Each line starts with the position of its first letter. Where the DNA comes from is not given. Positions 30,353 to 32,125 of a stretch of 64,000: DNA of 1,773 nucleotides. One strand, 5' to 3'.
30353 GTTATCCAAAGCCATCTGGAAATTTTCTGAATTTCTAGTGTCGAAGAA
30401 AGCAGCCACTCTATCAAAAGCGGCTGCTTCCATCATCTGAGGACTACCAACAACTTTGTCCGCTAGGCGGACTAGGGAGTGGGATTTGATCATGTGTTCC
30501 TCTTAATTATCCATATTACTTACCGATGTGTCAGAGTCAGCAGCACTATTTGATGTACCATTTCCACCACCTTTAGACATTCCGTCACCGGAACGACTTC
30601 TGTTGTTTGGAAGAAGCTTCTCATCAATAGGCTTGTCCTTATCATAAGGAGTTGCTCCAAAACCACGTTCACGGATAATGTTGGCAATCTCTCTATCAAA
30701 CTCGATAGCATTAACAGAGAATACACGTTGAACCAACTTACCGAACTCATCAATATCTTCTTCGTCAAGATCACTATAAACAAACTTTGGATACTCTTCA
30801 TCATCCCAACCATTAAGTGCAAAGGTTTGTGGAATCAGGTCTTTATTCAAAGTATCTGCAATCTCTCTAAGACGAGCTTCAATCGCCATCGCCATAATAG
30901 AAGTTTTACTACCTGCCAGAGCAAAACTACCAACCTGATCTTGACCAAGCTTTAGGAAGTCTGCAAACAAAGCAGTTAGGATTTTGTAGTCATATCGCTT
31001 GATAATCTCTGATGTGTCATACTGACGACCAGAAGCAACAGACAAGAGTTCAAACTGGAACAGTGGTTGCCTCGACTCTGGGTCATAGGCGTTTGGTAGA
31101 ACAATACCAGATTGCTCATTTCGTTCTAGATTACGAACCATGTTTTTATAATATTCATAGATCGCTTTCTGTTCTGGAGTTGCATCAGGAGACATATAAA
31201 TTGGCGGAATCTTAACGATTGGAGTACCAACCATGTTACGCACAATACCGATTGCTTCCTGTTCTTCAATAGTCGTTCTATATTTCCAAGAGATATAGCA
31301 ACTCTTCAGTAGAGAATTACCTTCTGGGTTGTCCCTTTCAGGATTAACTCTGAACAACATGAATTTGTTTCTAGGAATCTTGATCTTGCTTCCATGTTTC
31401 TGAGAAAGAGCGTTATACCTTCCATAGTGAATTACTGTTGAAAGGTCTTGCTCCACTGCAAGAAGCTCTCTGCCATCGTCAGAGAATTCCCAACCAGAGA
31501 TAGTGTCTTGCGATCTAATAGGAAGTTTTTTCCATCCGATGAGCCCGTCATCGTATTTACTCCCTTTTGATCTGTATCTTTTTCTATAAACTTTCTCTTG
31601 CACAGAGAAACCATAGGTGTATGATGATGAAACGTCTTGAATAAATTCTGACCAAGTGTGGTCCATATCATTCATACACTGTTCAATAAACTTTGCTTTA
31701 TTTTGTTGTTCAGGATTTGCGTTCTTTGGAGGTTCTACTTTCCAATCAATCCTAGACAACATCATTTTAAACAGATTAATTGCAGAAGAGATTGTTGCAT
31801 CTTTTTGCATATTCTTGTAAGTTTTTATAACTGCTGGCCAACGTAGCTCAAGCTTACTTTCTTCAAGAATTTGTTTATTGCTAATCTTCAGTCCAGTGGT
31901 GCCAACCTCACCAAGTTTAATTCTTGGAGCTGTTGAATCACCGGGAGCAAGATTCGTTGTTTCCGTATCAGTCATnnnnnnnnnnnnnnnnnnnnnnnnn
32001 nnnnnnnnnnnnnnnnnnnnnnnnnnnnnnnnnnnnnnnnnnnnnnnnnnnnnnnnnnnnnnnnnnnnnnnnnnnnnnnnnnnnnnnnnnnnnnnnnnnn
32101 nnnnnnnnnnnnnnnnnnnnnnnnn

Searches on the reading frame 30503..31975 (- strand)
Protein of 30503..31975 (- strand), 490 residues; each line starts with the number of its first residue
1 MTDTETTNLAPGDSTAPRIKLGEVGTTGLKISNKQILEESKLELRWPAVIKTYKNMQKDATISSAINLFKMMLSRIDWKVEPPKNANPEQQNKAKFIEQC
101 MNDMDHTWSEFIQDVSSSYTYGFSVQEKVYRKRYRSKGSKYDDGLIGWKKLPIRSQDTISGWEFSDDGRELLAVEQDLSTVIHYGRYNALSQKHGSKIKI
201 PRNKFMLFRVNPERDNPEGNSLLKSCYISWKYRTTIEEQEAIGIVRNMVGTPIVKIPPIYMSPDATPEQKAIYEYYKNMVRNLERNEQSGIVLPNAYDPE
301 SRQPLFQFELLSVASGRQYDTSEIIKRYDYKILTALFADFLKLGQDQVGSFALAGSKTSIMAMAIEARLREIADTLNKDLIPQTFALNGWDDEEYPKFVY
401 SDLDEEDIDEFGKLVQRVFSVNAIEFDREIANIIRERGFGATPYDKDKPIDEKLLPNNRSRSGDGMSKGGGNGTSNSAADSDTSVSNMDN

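Call 8: search_dna_similar(query=window:30503-31975:-, collection=phages, mode=protein, max_rows=25)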
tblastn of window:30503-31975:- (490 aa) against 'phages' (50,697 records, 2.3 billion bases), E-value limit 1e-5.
Records with a match: 1686; places in all: 1689; records where one place covers at least 80% of the query: 1448.
Best place of each record, by identity: <60% 1686.
By first word of the organism name: Escherichia 343; Pseudomonas 234; Gordonia 176; Mycobacterium 139; Rheinheimera 115; Vibrio 109; Salmonella 106; Arthrobacter 54; Klebsiella 49; Acinetobacter 44; and 50 more.
By host as written in the record: Gordonia terrae 3612 144; - 123; Rheinheimera sp. BAL341 115; Escherichia coli 100; Pseudomonas aeruginosa 73; Mycobacterium smegmatis mc2 155 67; Escherichia coli K-12 MG1655 50; Vibrio lentus 40; and 388 more.
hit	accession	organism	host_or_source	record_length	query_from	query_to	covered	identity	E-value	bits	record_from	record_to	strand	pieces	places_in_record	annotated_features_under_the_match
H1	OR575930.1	Pseudomonas phage vB_PseuGesM_254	Pseudomonas gessardii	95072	13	490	98%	53.4%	2e-166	526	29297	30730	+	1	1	portal protein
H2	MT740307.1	Pseudomonas phage phiK7A1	Pseudomonas syringae pv. actinidiae K7A1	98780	17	452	89%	57.4%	3e-161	511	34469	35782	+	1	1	putative portal protein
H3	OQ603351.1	Pseudomonas phage Ep020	Pseudomonas sp. AY2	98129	17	453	89%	57.2%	4e-163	517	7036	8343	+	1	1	record has no annotation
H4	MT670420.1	Pseudomonas phage phiPsa347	Pseudomonas syringae pv. actinidiae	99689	17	452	89%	57.1%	4e-162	514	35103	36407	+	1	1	hypothetical protein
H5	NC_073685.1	Pseudomonas phage phiPsa347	Pseudomonas syringae pv. actinidiae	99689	17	452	89%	57.1%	4e-162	514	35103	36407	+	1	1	hypothetical protein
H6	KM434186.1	Pseudomonas phage vB_PaeM_PS24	Pseudomonas aeruginosa PAER2_24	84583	15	490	97%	52.2%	7e-156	496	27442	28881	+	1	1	hypothetical protein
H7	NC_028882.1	Pseudomonas phage vB_PaeM_PS24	Pseudomonas aeruginosa PAER2_24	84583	15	490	97%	52.2%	7e-156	496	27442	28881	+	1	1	portal protein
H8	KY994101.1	Pseudomonas phage vB_PaeM_G1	Pseudomonas aeruginosa DLG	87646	15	490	97%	52.2%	7e-156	496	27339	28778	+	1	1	structural protein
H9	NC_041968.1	Pseudomonas phage vB_PaeM_G1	Pseudomonas aeruginosa DLG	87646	15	490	97%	52.2%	7e-156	496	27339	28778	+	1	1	portal protein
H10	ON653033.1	Pseudomonas phage PH826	Pseudomonas aeruginosa PA003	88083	15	490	97%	52.2%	7e-156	496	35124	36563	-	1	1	hypothetical protein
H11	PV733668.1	Pseudomonas phage NCVTCBPA170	Pseudomonas aeruginosa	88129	15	490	97%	52.2%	7e-156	496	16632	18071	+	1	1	portal protein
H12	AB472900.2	Pseudomonas phage KPP10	-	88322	15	490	97%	52.2%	7e-156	496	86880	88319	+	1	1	structural protein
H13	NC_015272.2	Pseudomonas phage KPP10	-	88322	15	490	97%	52.2%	7e-156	496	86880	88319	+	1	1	portal protein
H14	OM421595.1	Pseudomonas phage vB_PaeM_VL12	Pseudomonas aeruginosa ATCC27853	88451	15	490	97%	52.2%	7e-156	496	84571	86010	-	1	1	hypothetical protein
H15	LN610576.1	Pseudomonas phage vB_PaeM_PAO1_Ab17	Pseudomonas aeruginosa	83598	15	490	97%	52.2%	4e-155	494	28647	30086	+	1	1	ORF57: hypothetical protein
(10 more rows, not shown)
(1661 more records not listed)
